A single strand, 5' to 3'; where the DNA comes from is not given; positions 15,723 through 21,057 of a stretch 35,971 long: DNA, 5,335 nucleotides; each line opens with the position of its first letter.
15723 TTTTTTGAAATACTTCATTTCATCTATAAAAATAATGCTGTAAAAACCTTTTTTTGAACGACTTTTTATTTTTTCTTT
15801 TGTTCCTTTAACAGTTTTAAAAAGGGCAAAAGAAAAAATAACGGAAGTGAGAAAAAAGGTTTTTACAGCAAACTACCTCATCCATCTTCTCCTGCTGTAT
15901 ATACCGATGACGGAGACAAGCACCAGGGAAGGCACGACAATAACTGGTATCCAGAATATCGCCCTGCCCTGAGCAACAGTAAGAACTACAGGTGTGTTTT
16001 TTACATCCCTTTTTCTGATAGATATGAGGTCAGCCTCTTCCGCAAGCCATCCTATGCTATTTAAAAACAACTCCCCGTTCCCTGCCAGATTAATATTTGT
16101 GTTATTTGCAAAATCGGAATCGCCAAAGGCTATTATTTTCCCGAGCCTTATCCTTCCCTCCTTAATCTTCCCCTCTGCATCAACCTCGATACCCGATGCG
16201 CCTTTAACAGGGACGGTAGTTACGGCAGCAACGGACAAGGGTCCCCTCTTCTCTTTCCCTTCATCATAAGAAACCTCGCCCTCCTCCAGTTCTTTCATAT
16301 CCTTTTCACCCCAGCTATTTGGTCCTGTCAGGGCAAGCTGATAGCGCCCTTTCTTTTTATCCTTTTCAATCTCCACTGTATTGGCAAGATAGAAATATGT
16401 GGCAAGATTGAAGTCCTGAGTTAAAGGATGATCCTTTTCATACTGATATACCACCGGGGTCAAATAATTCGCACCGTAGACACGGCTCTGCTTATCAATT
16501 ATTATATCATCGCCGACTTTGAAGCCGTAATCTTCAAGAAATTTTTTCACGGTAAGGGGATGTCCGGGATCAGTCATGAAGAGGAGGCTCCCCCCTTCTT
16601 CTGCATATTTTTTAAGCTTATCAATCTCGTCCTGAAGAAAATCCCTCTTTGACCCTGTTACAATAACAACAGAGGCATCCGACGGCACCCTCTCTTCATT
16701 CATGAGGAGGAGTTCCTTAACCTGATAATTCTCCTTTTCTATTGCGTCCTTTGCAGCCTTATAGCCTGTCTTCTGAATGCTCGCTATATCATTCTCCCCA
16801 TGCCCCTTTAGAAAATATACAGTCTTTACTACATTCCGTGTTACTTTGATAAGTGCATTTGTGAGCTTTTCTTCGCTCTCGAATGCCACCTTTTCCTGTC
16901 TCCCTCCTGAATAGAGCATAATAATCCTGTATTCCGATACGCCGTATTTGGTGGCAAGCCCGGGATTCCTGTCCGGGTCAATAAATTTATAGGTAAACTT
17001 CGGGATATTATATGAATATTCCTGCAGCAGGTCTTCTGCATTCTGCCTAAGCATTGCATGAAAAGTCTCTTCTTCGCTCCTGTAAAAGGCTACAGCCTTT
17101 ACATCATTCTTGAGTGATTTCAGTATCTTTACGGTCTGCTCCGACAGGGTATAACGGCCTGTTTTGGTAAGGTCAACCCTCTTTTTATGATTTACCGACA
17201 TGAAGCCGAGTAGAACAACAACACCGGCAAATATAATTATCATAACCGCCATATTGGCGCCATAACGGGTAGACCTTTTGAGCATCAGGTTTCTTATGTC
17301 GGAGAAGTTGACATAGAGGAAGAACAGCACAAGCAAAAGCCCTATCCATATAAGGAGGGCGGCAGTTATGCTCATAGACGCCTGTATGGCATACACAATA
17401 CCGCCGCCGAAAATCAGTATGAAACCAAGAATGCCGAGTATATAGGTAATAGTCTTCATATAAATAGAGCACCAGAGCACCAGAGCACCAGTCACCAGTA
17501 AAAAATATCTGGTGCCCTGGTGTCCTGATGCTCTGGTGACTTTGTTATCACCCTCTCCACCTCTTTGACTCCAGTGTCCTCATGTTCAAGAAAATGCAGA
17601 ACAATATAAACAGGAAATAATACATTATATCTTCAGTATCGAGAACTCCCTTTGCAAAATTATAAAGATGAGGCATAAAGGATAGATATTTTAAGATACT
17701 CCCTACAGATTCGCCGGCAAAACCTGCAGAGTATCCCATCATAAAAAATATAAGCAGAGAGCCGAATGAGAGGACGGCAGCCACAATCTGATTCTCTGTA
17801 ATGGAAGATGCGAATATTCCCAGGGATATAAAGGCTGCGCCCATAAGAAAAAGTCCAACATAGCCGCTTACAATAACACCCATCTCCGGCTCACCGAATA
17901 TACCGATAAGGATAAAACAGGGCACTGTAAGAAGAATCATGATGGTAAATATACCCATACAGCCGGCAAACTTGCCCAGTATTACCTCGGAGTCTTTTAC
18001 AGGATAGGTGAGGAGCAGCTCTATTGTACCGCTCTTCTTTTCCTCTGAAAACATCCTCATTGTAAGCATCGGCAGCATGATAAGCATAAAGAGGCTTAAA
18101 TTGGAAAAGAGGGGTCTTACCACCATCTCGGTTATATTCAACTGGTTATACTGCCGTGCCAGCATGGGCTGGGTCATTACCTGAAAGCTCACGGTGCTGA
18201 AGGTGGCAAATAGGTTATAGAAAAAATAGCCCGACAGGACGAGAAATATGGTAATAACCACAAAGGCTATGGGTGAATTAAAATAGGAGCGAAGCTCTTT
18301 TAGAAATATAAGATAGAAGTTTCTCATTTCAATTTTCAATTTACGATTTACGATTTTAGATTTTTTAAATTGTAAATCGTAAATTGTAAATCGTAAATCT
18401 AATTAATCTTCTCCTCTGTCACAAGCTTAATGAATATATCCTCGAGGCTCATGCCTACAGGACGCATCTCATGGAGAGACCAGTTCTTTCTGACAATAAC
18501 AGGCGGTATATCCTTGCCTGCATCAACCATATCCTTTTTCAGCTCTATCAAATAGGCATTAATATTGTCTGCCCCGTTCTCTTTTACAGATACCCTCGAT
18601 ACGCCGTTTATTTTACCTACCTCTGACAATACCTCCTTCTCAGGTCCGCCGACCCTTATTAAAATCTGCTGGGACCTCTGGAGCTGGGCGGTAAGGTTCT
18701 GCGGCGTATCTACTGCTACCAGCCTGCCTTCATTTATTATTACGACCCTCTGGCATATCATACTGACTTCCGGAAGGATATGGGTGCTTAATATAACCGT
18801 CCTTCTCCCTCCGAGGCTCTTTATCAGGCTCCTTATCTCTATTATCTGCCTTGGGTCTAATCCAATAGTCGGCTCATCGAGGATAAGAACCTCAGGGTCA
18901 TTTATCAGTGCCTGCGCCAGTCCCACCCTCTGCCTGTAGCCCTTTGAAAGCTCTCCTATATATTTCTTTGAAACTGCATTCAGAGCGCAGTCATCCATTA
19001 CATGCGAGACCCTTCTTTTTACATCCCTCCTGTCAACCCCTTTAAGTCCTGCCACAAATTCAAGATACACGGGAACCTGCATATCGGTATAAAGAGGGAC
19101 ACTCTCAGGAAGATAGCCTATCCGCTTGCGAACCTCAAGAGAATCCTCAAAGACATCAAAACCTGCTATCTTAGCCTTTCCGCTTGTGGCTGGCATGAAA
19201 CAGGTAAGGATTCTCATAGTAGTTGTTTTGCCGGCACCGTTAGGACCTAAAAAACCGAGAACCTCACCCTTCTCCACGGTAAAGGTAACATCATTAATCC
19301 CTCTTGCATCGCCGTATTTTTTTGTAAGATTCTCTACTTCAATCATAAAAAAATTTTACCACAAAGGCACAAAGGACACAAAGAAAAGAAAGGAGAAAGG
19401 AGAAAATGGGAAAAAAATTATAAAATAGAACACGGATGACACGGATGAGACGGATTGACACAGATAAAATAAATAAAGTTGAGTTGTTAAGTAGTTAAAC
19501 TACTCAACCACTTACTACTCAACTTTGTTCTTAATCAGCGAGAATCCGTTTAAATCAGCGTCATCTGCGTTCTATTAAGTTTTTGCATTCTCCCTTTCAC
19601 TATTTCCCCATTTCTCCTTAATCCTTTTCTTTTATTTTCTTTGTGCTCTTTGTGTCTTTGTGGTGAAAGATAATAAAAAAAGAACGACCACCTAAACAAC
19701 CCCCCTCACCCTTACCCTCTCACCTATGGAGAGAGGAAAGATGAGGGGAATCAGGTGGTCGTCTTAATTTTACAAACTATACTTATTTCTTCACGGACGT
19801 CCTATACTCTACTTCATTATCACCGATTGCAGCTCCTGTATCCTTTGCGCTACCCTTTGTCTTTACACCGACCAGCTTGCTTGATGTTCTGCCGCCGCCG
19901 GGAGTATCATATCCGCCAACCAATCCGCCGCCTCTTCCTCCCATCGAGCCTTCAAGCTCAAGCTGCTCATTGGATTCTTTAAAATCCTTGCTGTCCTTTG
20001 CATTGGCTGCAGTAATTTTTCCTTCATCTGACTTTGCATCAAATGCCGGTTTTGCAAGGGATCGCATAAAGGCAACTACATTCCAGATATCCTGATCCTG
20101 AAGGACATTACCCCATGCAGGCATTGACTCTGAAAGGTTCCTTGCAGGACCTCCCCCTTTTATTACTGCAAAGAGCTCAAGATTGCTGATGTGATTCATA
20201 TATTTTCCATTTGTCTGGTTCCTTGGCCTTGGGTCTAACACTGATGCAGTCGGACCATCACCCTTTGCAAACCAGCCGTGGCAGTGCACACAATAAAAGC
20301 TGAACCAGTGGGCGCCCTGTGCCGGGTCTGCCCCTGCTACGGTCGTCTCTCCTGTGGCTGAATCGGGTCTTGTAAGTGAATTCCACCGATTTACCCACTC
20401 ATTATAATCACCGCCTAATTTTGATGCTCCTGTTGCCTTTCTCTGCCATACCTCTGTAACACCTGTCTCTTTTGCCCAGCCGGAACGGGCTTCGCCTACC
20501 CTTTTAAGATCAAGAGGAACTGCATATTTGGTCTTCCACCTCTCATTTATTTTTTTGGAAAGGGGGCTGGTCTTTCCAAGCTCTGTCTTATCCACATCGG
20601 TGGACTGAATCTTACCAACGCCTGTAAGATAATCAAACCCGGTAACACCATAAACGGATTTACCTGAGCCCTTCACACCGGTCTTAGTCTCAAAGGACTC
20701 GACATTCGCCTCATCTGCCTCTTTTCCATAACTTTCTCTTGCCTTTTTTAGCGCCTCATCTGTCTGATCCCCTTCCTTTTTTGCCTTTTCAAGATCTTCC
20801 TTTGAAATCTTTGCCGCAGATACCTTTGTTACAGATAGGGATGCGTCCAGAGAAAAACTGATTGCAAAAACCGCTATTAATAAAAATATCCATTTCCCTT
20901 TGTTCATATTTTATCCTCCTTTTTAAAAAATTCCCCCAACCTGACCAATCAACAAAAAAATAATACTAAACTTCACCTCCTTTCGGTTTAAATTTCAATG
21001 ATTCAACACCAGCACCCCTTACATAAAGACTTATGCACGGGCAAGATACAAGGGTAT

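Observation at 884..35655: A window-wide vocabulary of heptad-periodic, concentrically nested hairpin repeats fills nearly every gene junction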

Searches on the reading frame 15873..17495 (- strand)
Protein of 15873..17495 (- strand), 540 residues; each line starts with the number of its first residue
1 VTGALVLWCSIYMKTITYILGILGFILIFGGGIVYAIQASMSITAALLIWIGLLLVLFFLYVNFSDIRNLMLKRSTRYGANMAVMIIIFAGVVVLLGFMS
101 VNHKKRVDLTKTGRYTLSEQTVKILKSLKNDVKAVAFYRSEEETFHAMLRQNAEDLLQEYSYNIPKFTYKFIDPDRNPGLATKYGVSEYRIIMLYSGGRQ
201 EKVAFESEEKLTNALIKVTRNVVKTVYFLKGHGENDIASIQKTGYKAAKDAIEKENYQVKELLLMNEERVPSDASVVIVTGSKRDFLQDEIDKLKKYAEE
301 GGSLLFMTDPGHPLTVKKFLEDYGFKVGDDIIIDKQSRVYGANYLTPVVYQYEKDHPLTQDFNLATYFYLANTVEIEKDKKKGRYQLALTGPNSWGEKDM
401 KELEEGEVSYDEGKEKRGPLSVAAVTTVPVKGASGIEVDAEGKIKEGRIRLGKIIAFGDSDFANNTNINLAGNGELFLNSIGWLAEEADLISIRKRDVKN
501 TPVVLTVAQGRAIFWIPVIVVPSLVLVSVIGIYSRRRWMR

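Call 8: search_protein_families(library=pfam, proteins=[window:15873-17495:-])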
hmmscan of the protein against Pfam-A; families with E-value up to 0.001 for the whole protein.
window:15873-17495:- (540 aa): 4 families
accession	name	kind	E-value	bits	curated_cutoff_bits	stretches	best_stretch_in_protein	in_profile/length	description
PF09822.16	ABC_transp_aux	-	2.2e-25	90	34.7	1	224-479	2-287/288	ABC-type uncharacterized transport system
PF23357.1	DUF7088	-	7.5e-14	52.2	27.8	1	112-204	2-98/105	Domain of unknown function (DUF7088)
PF23355.1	IFT52_GIFT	-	5.4e-08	32.6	27.2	1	267-334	39-110/246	IFT52 GIFT domain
PF14258.12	DUF4350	-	3e-05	24.8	30.4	1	239-479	3-179/181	Domain of unknown function (DUF4350)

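Call 12: find_related_loci(query=window:15873-17495:-, collection=genome_contigs, flank=10000)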
Query window:15873-17495:- (540 aa) in genome_contigs; peptide patterns used: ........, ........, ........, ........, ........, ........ (x = any residue, [..] = any of these).
86 stretches matched a pattern; 22 encode a relative of the query (tblastn E <= 1e-3); 22 distinct loci.
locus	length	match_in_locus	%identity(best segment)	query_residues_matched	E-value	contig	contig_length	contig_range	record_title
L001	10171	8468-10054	83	13-540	0e+0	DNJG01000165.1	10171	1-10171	MAG TPA_asm: Nitrospinota bacterium isolate UBA9963 contig_4517, whole genome shotgun sequence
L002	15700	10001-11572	82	18-540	0e+0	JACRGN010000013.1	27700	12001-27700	MAG: Nitrospinota bacterium isolate NC_groundwater_1752_Pr3_B-0.1um_39_30 SR-2_scaffold_141_46170, whole genome shotgun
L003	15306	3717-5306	81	13-540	0e+0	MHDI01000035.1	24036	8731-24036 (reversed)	MAG: Nitrospinae bacterium RIFCSPHIGHO2_02_FULL_39_82 rifcsphigho2_02_scaffold_23474, whole genome shotgun sequence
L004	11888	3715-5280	94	13-534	0e+0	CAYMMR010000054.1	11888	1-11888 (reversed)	MAG TPA_asm: uncultured Nitrospinota bacterium isolate binchicken_co21_483 genome assembly, contig: NODE_4108_length_118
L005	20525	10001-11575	60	11-540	0e+0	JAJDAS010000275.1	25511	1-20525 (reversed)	MAG: Nitrospinia bacterium isolate OFTM173 OFTM173_274, whole genome shotgun sequence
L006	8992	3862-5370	59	31-540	0e+0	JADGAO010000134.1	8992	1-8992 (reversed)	MAG: Nitrospinota bacterium isolate nNGHbin12 nNGH_bin12_NODE_134_length_8992_cov_7.807877, whole genome shotgun sequenc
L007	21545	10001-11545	59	19-540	0e+0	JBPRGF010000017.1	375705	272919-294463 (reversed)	MAG: Candidatus Nitrospinota bacterium M3_3B_026 megahit_755142, whole genome shotgun sequence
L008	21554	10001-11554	56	14-538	0e+0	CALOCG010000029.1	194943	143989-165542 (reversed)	MAG: Nitrospinota bacterium isolate LOGT_bin.0048 genome assembly, contig: contig_45591, whole genome shotgun sequence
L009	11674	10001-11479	55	35-534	0e+0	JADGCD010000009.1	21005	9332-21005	MAG: Nitrospinota bacterium isolate nWMHbin6 nWMH_bin6_NODE_9_length_21005_cov_5.451504, whole genome shotgun sequence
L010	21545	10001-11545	54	13-537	4e-180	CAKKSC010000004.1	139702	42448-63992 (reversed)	Desulfuromonadales bacterium isolate Hainich-H52-bin013-1 genome assembly, contig: H52-bin013_1_Hain_H52_02um_R1_7_lengt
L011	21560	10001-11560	57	17-540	0e+0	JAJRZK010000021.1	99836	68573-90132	MAG: Nitrospirae bacterium isolate Dive96_bin4.192 k141_1663757, whole genome shotgun sequence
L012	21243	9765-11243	56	34-537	2e-174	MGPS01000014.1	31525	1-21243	MAG: Deltaproteobacteria bacterium GWC2_42_11 gwc2_scaffold_1591, whole genome shotgun sequence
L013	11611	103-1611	54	24-538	7e-169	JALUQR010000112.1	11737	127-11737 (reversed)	MAG: bacterium isolate S146_metabat1_scaf2bin.085 S146_NODE_3119_length_11737_cov_1.985788, whole genome shotgun sequenc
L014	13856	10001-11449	51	21-516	1e-164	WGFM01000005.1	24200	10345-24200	MAG: Deltaproteobacteria bacterium isolate S146_84 k151_218971, whole genome shotgun sequence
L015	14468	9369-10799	40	68-540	7e-113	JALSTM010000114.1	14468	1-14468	MAG: Desulfobacterales bacterium isolate 356-308_metabat2_scaf2bin.107 356-308_scaffold_2554_c1, whole genome shotgun se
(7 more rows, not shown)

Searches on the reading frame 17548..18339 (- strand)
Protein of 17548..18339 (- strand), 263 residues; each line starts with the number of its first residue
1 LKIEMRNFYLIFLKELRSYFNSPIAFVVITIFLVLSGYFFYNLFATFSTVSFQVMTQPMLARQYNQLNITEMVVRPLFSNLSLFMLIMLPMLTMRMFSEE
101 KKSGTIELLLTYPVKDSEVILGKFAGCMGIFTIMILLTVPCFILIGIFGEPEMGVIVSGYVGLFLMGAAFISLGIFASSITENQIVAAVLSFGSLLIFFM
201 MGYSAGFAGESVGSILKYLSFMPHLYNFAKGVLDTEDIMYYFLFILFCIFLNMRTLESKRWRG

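Call 8: search_protein_families(library=pfam, proteins=[window:17548-18339:-])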
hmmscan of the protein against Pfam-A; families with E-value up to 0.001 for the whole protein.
window:17548-18339:- (263 aa): 5 families
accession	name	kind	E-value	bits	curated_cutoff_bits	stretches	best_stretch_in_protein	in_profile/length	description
PF12679.13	ABC2_membrane_2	-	4.1e-16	59.5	27.2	1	11-211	3-214/283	ABC-2 family transporter protein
PF12698.13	ABC2_membrane_3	-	1.8e-11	44.2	31.6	1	72-222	162-305/347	ABC-2 family transporter protein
PF13346.12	ABC2_membrane_5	-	3.7e-07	30.3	25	1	82-249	40-190/205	ABC-2 family transporter protein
PF12730.13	ABC2_membrane_4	-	5.2e-06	27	27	1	46-192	27-173/179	ABC-2 family transporter protein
PF01061.29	ABC2_membrane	-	6.3e-05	23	26.9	1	7-202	2-177/211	ABC-2 type transporter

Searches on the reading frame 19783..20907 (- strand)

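Call 8: search_protein_families(library=pfam, proteins=[window:19783-20907:-])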
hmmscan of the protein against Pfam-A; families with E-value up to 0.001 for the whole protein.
window:19783-20907:- (374 aa): 2 families
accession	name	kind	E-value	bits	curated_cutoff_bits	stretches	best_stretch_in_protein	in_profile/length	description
PF13442.11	Cytochrome_CBB3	-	8.4e-10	39.3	27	1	194-281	2-68/68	Cytochrome C oxidase, cbb3-type, subunit III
PF00034.26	Cytochrom_C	-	2.1e-09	39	21.3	1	197-284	3-89/90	Cytochrome c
